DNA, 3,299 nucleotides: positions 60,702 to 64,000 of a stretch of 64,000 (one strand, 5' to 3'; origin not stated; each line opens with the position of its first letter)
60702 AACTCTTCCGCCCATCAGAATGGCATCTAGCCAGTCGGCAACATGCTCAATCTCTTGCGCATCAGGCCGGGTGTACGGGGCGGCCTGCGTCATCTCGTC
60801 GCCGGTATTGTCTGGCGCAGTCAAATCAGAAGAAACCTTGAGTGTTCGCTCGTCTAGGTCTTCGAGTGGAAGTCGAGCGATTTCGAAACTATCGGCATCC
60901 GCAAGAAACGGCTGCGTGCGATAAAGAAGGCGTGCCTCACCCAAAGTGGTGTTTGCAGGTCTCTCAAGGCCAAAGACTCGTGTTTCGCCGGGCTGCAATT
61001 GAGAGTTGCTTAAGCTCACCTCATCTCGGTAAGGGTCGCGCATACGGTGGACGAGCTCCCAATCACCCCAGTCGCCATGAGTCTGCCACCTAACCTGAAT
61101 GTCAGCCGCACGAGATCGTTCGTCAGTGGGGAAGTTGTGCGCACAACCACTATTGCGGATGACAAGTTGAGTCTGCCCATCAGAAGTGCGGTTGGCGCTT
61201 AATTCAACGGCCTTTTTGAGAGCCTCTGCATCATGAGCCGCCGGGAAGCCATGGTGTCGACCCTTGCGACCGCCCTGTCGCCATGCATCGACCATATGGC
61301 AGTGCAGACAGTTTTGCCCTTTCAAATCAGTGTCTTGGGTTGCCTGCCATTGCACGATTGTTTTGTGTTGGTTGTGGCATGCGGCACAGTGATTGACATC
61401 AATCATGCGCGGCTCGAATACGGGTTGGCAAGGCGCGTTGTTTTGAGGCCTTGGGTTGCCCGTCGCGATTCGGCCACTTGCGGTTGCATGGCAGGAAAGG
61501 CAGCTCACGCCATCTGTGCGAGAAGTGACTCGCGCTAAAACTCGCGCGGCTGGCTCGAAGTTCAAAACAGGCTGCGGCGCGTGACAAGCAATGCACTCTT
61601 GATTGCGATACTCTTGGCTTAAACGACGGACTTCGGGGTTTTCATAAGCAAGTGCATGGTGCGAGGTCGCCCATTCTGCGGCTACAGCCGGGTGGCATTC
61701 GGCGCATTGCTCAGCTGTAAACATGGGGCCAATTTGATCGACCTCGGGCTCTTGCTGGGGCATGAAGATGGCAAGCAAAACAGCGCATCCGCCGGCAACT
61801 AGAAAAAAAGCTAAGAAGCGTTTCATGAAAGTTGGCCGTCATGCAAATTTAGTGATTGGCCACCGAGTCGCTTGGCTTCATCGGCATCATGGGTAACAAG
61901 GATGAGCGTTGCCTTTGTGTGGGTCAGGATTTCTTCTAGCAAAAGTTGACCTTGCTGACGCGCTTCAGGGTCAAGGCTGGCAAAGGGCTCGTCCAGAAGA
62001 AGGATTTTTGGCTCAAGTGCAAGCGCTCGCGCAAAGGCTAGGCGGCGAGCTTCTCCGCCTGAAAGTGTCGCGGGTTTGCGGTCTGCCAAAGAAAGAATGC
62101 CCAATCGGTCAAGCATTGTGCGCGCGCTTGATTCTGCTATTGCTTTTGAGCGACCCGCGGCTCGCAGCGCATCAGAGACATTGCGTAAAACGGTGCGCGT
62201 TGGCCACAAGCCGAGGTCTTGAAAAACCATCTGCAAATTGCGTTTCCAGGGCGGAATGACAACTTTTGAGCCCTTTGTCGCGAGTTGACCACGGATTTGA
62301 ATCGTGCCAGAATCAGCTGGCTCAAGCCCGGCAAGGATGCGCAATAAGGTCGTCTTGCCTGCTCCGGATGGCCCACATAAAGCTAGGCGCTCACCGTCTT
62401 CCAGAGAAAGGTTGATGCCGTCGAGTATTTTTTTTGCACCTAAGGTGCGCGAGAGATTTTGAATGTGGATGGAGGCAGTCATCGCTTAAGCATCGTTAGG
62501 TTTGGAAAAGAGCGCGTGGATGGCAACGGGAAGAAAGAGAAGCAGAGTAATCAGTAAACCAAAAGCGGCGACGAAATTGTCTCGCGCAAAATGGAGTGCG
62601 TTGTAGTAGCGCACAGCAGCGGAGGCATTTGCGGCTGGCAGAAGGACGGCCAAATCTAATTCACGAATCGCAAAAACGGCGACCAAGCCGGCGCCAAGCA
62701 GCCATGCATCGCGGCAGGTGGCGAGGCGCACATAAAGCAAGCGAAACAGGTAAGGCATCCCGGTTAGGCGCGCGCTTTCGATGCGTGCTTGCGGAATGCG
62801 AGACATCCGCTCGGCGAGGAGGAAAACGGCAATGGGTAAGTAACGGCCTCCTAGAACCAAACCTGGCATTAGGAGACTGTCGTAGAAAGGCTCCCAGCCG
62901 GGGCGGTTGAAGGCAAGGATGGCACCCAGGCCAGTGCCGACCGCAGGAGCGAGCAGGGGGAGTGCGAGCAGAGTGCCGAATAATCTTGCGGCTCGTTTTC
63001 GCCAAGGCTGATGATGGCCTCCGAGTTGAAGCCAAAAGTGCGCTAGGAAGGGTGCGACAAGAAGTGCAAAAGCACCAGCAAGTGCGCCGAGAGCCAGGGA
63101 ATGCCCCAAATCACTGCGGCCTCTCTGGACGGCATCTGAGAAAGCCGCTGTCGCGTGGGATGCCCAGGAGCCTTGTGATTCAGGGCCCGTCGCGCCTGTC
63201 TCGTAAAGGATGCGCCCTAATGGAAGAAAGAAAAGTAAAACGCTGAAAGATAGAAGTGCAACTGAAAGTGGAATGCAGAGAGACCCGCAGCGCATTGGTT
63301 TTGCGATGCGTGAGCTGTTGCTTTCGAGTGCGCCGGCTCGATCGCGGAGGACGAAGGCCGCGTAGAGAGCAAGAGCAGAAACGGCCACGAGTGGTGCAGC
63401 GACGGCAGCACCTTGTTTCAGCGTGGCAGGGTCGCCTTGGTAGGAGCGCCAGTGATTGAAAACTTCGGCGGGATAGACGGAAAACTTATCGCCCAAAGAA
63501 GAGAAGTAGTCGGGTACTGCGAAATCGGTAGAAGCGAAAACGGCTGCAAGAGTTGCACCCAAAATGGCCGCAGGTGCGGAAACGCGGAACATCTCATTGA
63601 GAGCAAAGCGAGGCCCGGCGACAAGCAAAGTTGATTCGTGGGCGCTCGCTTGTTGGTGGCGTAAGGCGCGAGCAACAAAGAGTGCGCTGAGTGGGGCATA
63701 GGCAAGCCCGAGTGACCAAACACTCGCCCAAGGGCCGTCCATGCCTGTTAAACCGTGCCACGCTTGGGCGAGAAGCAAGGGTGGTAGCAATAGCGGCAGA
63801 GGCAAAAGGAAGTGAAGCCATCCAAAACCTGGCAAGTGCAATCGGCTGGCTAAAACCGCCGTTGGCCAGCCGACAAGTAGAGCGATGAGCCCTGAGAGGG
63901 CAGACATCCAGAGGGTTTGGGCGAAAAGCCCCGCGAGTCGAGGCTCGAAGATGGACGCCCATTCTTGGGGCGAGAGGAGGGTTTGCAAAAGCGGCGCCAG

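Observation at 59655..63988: Multiheme cytochrome translationally coupled to an Fe(III)/thiamine-type ABC importer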

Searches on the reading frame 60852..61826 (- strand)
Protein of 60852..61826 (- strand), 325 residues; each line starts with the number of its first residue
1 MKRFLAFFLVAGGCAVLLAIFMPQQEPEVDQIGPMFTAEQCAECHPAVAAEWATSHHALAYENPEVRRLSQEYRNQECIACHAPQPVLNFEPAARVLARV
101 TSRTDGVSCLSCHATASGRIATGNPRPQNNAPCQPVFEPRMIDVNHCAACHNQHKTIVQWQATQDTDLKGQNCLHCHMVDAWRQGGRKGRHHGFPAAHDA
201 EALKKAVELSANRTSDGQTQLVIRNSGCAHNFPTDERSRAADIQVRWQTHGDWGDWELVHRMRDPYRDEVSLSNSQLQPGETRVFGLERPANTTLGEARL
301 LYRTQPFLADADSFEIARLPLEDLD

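Call 58: search_solved_structures(query=A4, max_evalue=1, show_alignments=3)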
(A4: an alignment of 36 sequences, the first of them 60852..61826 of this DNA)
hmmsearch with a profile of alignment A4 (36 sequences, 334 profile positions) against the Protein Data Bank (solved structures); distinct sequences matched with E-value up to 1: 51.
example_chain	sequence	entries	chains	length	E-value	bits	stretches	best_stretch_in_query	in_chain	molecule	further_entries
5ze8_A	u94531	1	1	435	6.7e-29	104.4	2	146-317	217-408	cytochrome c552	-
9wt9_A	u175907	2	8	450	6.5e-17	65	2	9-71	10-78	Cytochrome c,Multiheme cytochrome c selenoprotein mutant (MccSep U325A) | Cytochrome c,Multiheme cytochrome c selenoprotein (MccSep)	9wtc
9wt8_A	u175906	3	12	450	9.7e-17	64.4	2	9-71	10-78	Cytochrome c,Multiheme cytochrome c selenoprotein (MccSep)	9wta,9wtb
6i5b_A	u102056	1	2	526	2.1e-07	33.7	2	51-192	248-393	Uncharacterized protein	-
1bvb_A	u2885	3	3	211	2.9e-07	33.3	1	45-158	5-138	CYTOCHROME C-554 | CYTOCHROME C554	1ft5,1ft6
8e5g_A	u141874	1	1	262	6.4e-07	32.1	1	43-126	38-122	c-type cytochrome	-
28pb_A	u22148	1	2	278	7.6e-07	31.9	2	45-143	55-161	Cytochrome c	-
4rkm_A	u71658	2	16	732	3e-06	29.9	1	35-74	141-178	MccA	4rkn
6qyc_A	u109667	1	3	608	2.3e-05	27.1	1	35-158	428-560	Decaheme c-type cytochrome, OmcA/MtrC family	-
9l08_A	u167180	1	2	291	2.6e-05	26.9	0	26-65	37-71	Covalently Connected Cytochrome c555 trimer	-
6r2q_C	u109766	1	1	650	3.3e-05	26.5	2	119-185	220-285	Decaheme c-type cytochrome, OmcA/MtrC family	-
6qvm_A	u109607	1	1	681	0.00042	22.9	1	112-194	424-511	Multiheme cytochrome cf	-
9yuq_N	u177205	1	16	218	0.00054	22.5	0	149-183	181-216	Putative multiheme cytochrome c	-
3ubr_A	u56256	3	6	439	0.00094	21.7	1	160-205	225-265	Cytochrome c-552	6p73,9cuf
1eys_C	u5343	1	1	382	0.0018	20.8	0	84-125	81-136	PHOTOSYNTHETIC REACTION CENTER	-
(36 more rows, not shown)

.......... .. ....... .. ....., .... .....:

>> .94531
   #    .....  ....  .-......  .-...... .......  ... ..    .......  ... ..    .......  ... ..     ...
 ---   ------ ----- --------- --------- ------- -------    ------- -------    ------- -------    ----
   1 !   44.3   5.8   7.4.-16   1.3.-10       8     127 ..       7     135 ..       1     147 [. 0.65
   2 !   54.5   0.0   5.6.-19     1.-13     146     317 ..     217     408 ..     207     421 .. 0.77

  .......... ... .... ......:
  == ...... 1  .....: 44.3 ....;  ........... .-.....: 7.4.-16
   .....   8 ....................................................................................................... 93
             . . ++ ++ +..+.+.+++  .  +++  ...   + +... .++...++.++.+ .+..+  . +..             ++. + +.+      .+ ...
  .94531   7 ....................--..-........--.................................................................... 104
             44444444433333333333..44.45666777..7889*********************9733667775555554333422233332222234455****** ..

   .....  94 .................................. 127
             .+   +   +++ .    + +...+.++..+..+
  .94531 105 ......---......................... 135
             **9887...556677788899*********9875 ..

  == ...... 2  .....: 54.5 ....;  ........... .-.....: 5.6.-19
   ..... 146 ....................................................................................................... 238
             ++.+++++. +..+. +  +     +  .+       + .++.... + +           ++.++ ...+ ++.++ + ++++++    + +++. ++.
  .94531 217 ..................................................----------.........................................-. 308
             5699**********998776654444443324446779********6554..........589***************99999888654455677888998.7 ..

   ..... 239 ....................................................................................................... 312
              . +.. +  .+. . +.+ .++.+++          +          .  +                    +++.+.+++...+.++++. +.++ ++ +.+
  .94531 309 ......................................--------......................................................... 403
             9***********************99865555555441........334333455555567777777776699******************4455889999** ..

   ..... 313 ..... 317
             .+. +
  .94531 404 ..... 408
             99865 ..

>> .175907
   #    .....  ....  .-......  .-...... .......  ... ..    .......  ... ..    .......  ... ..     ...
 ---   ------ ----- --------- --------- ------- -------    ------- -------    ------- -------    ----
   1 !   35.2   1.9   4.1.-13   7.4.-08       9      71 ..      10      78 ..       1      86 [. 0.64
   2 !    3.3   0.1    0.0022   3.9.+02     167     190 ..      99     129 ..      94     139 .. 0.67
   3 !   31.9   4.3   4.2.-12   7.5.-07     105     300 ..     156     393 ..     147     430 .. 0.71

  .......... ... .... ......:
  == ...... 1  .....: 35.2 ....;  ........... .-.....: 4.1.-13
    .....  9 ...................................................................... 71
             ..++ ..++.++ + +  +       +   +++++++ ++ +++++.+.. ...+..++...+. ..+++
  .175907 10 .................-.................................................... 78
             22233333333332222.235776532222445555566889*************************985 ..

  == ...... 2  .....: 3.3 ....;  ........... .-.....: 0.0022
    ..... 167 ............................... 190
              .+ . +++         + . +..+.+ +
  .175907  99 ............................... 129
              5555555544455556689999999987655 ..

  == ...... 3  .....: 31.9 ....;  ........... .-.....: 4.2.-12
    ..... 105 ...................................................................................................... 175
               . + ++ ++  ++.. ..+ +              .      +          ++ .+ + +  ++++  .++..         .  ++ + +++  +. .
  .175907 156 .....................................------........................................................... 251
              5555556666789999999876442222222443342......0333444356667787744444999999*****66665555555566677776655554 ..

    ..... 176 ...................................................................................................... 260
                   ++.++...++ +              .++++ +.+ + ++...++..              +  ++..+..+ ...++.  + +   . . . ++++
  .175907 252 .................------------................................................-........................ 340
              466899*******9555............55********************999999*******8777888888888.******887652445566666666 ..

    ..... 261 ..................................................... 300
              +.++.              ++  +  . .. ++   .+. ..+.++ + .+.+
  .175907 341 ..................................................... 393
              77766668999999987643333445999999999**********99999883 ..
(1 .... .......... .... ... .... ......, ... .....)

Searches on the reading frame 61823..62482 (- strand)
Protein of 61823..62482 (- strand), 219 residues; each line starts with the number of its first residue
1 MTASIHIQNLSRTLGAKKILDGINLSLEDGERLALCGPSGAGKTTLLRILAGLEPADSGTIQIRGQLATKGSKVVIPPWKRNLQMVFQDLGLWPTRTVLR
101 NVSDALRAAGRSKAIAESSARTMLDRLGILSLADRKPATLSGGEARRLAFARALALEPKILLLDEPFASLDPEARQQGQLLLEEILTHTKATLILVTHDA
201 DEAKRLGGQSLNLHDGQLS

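Call 3: search_protein_families(library=pfam, proteins=[window:61823-62482:-], max_evalue=0.01)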
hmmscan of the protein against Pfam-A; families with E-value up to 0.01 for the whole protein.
window:61823-62482:- (219 aa): 10 families
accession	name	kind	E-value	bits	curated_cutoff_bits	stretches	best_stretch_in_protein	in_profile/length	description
PF00005.33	ABC_tran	-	6.7e-36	124.3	25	1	20-168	1-137/137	ABC transporter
PF13304.12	AAA_21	-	1.7e-09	38.6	27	1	139-199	237-299/304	AAA domain, putative AbiEii toxin, Type IV TA system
PF13401.12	AAA_22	-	0.00035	21.3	27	1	33-64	8-40/130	AAA domain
PF03193.22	RsgA_GTPase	-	0.0016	18.7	30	1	20-61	97-137/174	RsgA GTPase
PF13191.12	AAA_16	-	0.0019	19.2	32.6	1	32-205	26-146/167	AAA ATPase domain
PF00004.35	AAA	-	0.0037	18.1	21.2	0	34-52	2-20/131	ATPase family associated with various cellular activities (AAA)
PF13558.12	SbcC_Walker_B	-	0.0074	17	27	0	139-178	32-84/90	SbcC/RAD50-like, Walker B motif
PF03215.21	Rad17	-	0.0088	16.4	23.8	0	23-51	38-66/186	Rad17 P-loop domain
PF13521.12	AAA_28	-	0.0091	16.7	27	0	33-52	2-21/164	AAA domain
PF13481.12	AAA_25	-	0.01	15.9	27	0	27-47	30-50/195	AAA domain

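Call 4: search_protein_families(library=ncbifam, proteins=[window:61823-62482:-], max_evalue=0.01)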
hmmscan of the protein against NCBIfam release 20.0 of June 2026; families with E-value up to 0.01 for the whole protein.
window:61823-62482:- (219 aa): 193 families (the best 25 are shown)
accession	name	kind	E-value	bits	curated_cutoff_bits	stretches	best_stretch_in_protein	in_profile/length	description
NF040933.2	ABC_arch_GlcV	equivalog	4e-51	174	450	1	5-207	3-209/357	glucose ABC transporter ATP-binding protein GlcV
TIGR03265.1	PhnT2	equivalog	4.3e-51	174.2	457.7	1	3-207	3-202/353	putative 2-aminoethylphosphonate ABC transporter ATP-binding protein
TIGR00968.1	3a0106s01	subfamily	5.4e-49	166.8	342.75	1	5-218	1-209/237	sulfate ABC transporter ATP-binding protein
NF006987.0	PRK09452.1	equivalog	7e-48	163.2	482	1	5-217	18-225/378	spermidine/putrescine ABC transporter ATP-binding protein PotA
NF008338.0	PRK11124.1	equivalog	4.5e-47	160.6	369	1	4-217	2-218/242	arginine ABC transporter ATP-binding protein ArtP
NF043075.1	MMSYN1_0197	equivalog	5.7e-47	160.3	550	1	5-217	3-210/341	spermidine/putrescine ABC transporter ATP-binding protein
NF040840.2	tungstate_WtpC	equivalog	5.5e-46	157.4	440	1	5-218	2-209/347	tungstate ABC transporter ATP-binding protein WtpC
TIGR03258.1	PhnT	equivalog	6.4e-46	157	499.15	1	2-218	6-218/359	2-aminoethylphosphonate ABC transport system ATP-binding subunit PhnT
NF008105.0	PRK10851.1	equivalog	2.2e-45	154.9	502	1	4-212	2-209/362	sulfate/thiosulfate ABC transporter ATP-binding protein CysA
NF008653.0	PRK11650.1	subfamily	6.7e-45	153.7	432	1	3-217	2-212/357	sn-glycerol-3-phosphate ABC transporter ATP-binding protein UgpC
NF008621.0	PRK11607.1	equivalog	3.2e-43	148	613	1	2-210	17-220/377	putrescine ABC transporter ATP-binding subunit PotG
TIGR03005.1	ectoine_ehuA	equivalog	5.2e-43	147.1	345.4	1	5-214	1-221/252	ectoine/hydroxyectoine ABC transporter ATP-binding protein EhuA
NF008421.0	PRK11248.1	equivalog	6.4e-43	147.1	357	1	6-207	3-196/255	taurine ABC transporter ATP-binding subunit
TIGR02673.1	FtsE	equivalog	1.1e-42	146.1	264.85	1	6-217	3-214/214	cell division ATP-binding protein FtsE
TIGR02142.1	modC_ABC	equivalog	1.5e-42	146.1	285.05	1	20-218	14-210/353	molybdenum ABC transporter ATP-binding protein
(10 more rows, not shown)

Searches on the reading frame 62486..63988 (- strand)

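Call 3: search_protein_families(library=pfam, proteins=[window:62486-63988:-], max_evalue=0.01)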
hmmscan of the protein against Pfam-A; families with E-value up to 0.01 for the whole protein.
window:62486-63988:- (500 aa): 0 families

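Call 4: search_protein_families(library=ncbifam, proteins=[window:62486-63988:-], max_evalue=0.01)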
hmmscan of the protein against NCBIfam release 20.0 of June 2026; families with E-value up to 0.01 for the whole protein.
window:62486-63988:- (500 aa): 3 families
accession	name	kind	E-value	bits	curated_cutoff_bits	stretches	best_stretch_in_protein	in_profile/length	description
TIGR01581.1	Mo_ABC_porter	hypoth_equivalog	3.9e-05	23.3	210.3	1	21-72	22-73/225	ABC transporter permease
TIGR00969.1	3a0106s02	subfamily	0.0011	18.4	240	0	10-100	51-144/272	sulfate ABC transporter permease subunit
NF007044.0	PRK09497.1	equivalog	0.0047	16.4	348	1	6-102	49-146/285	spermidine/putrescine ABC transporter permease PotB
